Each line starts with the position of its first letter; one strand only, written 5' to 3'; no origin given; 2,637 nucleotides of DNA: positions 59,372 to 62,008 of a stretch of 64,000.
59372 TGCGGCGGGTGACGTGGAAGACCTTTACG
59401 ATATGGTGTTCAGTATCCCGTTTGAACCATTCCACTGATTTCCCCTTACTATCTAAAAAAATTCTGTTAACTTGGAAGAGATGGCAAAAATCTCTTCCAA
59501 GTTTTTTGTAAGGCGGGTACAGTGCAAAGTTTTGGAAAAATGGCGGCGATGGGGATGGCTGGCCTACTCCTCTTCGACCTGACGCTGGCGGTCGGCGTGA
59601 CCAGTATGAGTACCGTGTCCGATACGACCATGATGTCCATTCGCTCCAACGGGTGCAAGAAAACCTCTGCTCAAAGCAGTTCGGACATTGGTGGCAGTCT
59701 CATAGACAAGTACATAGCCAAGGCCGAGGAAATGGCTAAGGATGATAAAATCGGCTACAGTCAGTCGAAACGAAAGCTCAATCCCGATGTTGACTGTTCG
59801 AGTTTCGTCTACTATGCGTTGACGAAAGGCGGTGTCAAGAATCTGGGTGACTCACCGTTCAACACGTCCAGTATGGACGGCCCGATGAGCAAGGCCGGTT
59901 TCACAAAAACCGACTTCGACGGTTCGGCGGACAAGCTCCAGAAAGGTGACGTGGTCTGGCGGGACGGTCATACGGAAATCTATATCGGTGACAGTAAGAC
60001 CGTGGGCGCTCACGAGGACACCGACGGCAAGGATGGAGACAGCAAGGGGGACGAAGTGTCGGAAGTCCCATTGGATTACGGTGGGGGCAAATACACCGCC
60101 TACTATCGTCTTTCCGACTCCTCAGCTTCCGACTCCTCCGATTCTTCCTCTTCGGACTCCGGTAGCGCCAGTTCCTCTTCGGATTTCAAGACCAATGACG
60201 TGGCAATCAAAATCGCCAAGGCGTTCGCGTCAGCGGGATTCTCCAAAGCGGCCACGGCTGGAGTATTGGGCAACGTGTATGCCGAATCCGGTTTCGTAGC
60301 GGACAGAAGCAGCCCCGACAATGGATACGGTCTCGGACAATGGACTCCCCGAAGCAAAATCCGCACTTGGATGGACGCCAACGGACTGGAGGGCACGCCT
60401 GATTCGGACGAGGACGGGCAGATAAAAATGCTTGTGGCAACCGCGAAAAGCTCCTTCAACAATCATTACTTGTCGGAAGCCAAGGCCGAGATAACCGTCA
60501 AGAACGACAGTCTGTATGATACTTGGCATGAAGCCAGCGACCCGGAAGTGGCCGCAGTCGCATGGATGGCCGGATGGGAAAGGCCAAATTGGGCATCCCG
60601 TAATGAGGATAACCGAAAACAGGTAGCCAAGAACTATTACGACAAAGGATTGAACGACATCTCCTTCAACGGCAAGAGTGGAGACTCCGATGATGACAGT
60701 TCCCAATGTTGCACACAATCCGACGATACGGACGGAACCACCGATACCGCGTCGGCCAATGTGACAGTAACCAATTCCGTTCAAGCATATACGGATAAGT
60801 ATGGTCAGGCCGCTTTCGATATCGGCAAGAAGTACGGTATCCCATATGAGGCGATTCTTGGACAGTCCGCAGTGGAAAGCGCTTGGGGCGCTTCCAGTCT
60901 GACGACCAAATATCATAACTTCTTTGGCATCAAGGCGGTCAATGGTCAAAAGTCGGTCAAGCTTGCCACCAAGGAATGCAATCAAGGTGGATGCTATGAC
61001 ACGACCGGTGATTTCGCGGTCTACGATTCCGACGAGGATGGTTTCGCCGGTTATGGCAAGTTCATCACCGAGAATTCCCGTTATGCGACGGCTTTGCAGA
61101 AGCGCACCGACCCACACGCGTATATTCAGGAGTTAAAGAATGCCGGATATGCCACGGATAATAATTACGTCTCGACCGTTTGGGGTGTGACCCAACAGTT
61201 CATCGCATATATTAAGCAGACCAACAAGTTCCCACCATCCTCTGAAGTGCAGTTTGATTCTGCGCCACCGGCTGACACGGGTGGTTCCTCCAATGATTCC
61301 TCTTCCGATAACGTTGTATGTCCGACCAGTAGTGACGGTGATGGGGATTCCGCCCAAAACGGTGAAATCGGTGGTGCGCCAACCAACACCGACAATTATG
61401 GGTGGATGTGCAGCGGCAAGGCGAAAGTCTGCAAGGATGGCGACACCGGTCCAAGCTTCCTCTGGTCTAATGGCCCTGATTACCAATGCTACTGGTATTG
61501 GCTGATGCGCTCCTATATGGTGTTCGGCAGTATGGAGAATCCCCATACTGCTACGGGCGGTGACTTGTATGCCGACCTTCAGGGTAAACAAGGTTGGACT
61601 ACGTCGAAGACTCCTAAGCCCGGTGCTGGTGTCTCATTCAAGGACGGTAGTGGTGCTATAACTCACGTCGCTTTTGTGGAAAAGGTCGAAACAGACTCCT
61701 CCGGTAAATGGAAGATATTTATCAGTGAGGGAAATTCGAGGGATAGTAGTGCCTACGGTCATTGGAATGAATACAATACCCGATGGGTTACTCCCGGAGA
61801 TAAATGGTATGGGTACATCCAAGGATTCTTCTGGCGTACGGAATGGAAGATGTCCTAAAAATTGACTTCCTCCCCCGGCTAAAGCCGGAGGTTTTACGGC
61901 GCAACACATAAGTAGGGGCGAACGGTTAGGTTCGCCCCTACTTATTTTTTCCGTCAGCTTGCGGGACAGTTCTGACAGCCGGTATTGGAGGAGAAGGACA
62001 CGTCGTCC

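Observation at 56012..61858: Conjugation hardware: VirB4-like ATPase plus three-domain cell-wall hydrolase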

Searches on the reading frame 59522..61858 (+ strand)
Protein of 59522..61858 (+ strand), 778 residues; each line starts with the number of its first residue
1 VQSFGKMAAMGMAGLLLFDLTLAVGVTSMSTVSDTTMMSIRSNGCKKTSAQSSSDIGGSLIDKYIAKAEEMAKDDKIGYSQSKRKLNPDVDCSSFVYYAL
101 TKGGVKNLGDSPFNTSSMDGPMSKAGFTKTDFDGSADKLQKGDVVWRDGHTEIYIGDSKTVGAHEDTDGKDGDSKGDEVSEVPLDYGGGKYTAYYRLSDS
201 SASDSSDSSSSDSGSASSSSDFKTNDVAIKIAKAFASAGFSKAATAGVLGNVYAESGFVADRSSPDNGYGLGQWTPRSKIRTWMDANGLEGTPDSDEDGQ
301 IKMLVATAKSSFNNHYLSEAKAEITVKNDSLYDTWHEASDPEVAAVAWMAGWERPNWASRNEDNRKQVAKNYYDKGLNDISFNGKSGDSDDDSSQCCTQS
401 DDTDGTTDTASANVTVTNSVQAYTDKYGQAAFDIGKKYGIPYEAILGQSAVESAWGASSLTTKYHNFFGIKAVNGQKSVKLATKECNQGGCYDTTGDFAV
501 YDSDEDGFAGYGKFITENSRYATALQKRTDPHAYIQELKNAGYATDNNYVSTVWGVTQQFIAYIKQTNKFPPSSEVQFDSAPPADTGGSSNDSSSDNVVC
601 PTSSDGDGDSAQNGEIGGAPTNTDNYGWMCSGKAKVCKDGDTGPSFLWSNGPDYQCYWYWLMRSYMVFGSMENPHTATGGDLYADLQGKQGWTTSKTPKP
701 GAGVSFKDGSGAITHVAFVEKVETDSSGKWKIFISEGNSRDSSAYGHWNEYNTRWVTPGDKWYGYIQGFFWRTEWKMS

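Call 3: search_protein_families(library=pfam, proteins=[window:59522-61858:+], max_evalue=0.01)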
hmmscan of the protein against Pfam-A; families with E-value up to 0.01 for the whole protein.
window:59522-61858:+ (778 aa): 6 families
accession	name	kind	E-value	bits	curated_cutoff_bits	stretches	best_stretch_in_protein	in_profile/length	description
PF01832.25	Glucosaminidase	-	6.5e-29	101.5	30.2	1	429-559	2-120/123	Mannosyl-glycoprotein endo-beta-N-acetylglucosaminidase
PF18013.6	Phage_lysozyme2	-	3.2e-26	92.6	28.2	1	227-375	2-139/140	Phage tail lysozyme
PF05257.22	CHAP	-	1.2e-12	48.6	26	1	650-738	4-81/81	CHAP domain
PF05382.19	Amidase_5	-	6e-07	29.9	21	1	72-145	11-79/142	Bacteriophage peptidoglycan hydrolase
PF25309.1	ELLD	-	1.9e-05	25.1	27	1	75-158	78-172/175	Endolysin-like domain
PF00877.26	NLPC_P60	-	0.00019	21.8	23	1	89-164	13-81/105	NlpC/P60 family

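Call 4: search_protein_families(library=ncbifam, proteins=[window:59522-61858:+], max_evalue=0.01)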
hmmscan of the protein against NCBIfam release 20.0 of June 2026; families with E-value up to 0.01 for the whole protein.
window:59522-61858:+ (778 aa): 9 families
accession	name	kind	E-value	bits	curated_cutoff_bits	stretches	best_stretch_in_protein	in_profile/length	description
NF038016.1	sporang_Gsm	equivalog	5.9e-32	111.3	240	1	414-560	159-310/316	sporangiospore maturation cell wall hydrolase GsmA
TIGR02541.1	flagell_FlgJ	equivalog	5.6e-25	88.8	193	1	399-559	128-292/294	flagellar assembly peptidoglycan hydrolase FlgJ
NF009354.0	PRK12709.1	equivalog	7.4e-19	68.3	456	1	417-559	173-321/323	flagellar rod assembly protein/muramidase FlgJ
NF009358.0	PRK12713.1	equivalog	9.1e-16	58.2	595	1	416-564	177-330/339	flagellar rod assembly protein/muramidase FlgJ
NF009357.0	PRK12712.1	equivalog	1.6e-12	47.5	606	1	416-551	193-333/344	flagellar rod assembly protein/muramidase FlgJ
NF009355.0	PRK12710.1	equivalog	1.3e-10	41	358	1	391-553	106-269/291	flagellar rod assembly protein/muramidase FlgJ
NF006361.0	PRK08581.1-3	equivalog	1.2e-07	30.6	839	1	407-550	335-485/652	amidase domain-containing protein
NF007681.0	PRK10356.1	equivalog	0.0011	18.2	193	1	440-562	149-271/274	protein bax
NF006362.0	PRK08581.1-4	equivalog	0.0095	14.9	620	1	668-738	446-515/541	amidase domain-containing protein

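Call 25: search_solved_structures(query=window:59522-61858:+, max_evalue=0.01)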
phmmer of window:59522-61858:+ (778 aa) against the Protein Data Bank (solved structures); distinct sequences matched with E-value up to 0.01: 12.
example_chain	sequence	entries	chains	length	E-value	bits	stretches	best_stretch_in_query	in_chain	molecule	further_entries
5dn4_A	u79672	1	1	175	5.7e-14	54.8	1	436-569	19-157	Peptidoglycan hydrolase FlgJ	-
5dn5_A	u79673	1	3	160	1.8e-13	53.2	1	436-562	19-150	Peptidoglycan hydrolase FlgJ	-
2zyc_A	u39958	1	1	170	4.9e-13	51.7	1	421-552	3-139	Peptidoglycan hydrolase FlgJ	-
3vwo_A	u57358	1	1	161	5.5e-13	51.6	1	421-552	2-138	Peptidoglycan hydrolase FlgJ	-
3k3t_A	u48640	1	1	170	3.4e-12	48.9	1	421-552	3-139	Peptidoglycan hydrolase FlgJ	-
3fi7_A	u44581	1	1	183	7.5e-10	41.2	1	411-553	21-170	Lmo1076 protein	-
5t1q_A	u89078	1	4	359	7.6e-09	37.9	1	381-558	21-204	N-acetylmuramoyl-L-alanine amidase domain-containing protein SAOUHSC_02979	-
4qdn_A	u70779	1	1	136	8.4e-09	37.7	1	423-551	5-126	Flagellar protein FlgJ [peptidoglycan hydrolase]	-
3csr_A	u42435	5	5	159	5.4e-06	28.4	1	223-373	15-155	Morphogenesis protein 1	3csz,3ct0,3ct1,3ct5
3csq_A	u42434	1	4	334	2.8e-05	26.1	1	230-375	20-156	Morphogenesis protein 1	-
4kt3_A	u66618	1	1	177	0.00011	24.1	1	404-548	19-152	Uncharacterized protein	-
7qfu_A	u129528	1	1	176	0.0018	20.1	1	421-550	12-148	Peptidoglycan hydrolase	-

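Call 58: find_homologous_proteins(query=window:59522-61858:+, max_evalue=0.00001)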
Query window:59522-61858:+ (778 aa): 52 proteins with E <= 0.00001 among 8000 candidates.
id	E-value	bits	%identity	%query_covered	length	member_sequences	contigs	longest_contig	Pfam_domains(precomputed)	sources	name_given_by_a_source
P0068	0.0e+0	1756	99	100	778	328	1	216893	PF05257.23,PF25309.2,PF01832.26,PF05382.20,PF18013.7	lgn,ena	-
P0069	0.0e+0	1505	99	52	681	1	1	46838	PF05257.23,PF25309.2,PF01832.26,PF05382.20,PF18013.7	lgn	-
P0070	0.0e+0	1392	83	100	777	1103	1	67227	PF05257.23,PF25309.2,PF01832.26,PF05382.20,PF18013.7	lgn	-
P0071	0.0e+0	1311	77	100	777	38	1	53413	PF05257.23,PF25309.2,PF01832.26,PF05382.20,PF18013.7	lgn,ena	-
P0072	0.0e+0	1157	69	100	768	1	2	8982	PF05257.23,PF25309.2,PF01832.26,PF05382.20,PF18013.7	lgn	-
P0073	0.0e+0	1157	67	100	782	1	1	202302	PF05257.23,PF00877.26,PF25309.2,PF01832.26,PF05382.20,PF18013.7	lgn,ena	-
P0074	0.0e+0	1107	83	72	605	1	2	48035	PF05257.23,PF01832.26,PF18013.7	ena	-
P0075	9.2e-270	916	73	73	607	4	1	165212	PF05257.23,PF01832.26,PF18013.7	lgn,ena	-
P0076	1.0e-265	902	71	71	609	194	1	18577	PF05257.23,PF01832.26,PF18013.7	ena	-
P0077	1.7e-262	892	69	71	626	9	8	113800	PF05257.23,PF01832.26,PF18013.7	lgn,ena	-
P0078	4.5e-115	404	52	41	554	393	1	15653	PF05257.23,PF00877.26,PF25309.2,PF05382.20,PF18013.7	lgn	-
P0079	6.4e-113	397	56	22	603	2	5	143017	PF05257.23,PF05382.20,PF18013.7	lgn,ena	-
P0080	1.3e-108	383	55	21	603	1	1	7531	PF05257.23,PF05382.20,PF18013.7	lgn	-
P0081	8.1e-96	340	42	28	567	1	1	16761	PF05257.23,PF05382.20,PF18013.7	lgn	-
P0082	3.1e-92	329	54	21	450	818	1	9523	PF05257.23,PF18013.7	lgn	-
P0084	4.5e-86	308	43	43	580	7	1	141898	PF05257.23,PF00877.26,PF25309.2,PF05382.20,PF18013.7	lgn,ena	-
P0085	1.5e-84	303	38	74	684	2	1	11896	PF05257.23,PF01832.26,PF18013.7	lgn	-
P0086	2.7e-84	302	40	47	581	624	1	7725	PF05257.23,PF00877.26,PF25309.2,PF18013.7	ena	-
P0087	1.9e-79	286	59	23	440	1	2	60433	PF05257.23,PF18013.7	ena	-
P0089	2.5e-71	259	49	24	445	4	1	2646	PF05257.23,PF18013.7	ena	-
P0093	1.1e-61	228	43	21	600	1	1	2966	PF05257.23,PF25309.2,PF18013.7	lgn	-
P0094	4.6e-60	222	49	21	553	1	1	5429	PF05257.23,PF18013.7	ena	-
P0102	3.5e-36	143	57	15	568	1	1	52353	PF25309.2,PF18013.7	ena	-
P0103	1.4e-35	141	56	15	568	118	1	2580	PF25309.2,PF18013.7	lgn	-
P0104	2.9e-32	130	51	17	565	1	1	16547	PF25309.2,PF18013.7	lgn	-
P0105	2.1e-30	124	51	17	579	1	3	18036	PF25309.2,PF18013.7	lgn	-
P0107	6.7e-27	113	53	15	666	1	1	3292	PF25309.2,PF05382.20,PF18013.7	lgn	-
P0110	8.4e-26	109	49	17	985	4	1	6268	PF00877.26,PF25309.2,PF05382.20,PF18013.7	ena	-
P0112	9.2e-22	96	46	16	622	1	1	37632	PF00877.26,PF25309.2,PF05382.20,PF18013.7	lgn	-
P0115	1.5e-20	92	38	27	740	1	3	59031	PF25309.2,PF18013.7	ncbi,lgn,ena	-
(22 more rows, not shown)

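Call 101: search_protein_families(library=padloc, proteins=[window:59522-61858:+], max_evalue=0.001)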
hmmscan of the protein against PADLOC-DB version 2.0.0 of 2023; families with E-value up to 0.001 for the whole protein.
window:59522-61858:+ (778 aa): 0 families
